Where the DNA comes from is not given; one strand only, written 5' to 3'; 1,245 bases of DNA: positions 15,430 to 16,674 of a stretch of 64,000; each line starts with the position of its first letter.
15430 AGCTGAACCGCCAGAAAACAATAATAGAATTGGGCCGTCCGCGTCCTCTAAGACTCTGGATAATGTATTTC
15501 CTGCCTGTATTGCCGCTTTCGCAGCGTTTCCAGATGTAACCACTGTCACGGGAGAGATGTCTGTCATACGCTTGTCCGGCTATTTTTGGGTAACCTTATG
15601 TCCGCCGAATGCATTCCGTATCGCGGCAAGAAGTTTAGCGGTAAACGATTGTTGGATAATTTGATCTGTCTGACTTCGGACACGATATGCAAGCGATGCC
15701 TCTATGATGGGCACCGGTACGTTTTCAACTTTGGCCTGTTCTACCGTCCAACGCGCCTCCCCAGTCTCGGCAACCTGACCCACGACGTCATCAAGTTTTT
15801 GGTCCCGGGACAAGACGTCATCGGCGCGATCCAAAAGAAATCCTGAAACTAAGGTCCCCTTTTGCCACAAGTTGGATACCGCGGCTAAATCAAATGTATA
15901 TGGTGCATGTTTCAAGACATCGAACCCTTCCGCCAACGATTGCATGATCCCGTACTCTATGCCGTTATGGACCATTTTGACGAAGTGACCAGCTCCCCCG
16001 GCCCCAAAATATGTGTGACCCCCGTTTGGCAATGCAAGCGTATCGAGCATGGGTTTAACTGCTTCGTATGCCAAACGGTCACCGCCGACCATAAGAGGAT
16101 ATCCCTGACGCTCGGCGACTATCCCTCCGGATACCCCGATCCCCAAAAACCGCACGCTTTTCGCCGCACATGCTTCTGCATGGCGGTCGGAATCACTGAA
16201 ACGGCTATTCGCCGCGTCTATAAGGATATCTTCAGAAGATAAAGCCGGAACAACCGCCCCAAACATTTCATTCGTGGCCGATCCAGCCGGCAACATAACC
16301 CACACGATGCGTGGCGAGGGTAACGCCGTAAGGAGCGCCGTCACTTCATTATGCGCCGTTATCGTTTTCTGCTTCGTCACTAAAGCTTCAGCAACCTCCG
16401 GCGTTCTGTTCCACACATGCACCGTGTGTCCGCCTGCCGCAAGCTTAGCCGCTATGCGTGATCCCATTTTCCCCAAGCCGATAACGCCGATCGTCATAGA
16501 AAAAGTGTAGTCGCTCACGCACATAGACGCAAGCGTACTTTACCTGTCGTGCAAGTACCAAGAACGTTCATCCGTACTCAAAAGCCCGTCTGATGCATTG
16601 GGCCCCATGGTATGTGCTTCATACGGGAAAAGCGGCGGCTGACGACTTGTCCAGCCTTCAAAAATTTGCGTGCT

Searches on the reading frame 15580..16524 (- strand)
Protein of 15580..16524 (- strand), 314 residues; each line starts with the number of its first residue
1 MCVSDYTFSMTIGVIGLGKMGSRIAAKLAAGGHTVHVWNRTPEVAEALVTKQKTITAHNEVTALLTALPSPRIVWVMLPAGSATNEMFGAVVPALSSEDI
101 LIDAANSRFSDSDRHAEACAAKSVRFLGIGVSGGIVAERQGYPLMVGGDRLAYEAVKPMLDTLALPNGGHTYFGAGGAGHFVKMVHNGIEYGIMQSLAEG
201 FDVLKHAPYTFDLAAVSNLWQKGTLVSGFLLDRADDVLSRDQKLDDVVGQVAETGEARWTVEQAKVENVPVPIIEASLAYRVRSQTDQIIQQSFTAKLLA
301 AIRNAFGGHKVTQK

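Call 93: search_protein_families(library=pfam, proteins=[window:15580-16524:-], max_evalue=0.00001)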
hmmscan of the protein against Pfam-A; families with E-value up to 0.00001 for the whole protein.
window:15580-16524:- (314 aa): 6 families
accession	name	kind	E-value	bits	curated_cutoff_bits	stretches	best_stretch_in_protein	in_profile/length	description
PF03446.21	NAD_binding_2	-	1.1e-37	130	21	1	11-164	1-153/161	NAD binding domain of 6-phosphogluconate dehydrogenase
PF00393.24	6PGD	-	1.9e-23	83.8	27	1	179-287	1-116/290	6-phosphogluconate dehydrogenase, C-terminal domain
PF02826.25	2-Hacid_dh_C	-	1.2e-09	38.2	25.1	1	9-129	36-151/178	D-isomer specific 2-hydroxyacid dehydrogenase, NAD binding domain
PF02558.23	ApbA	-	1.6e-07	31.5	22.2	1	12-61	1-49/150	Ketopantoate reductase PanE/ApbA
PF01488.26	Shikimate_DH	-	6e-07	30.1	24.3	1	10-74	13-79/138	Shikimate / quinate 5-dehydrogenase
PF03807.23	F420_oxidored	-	2e-06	28.7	21.6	1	11-106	1-93/94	NADP oxidoreductase coenzyme F420-dependent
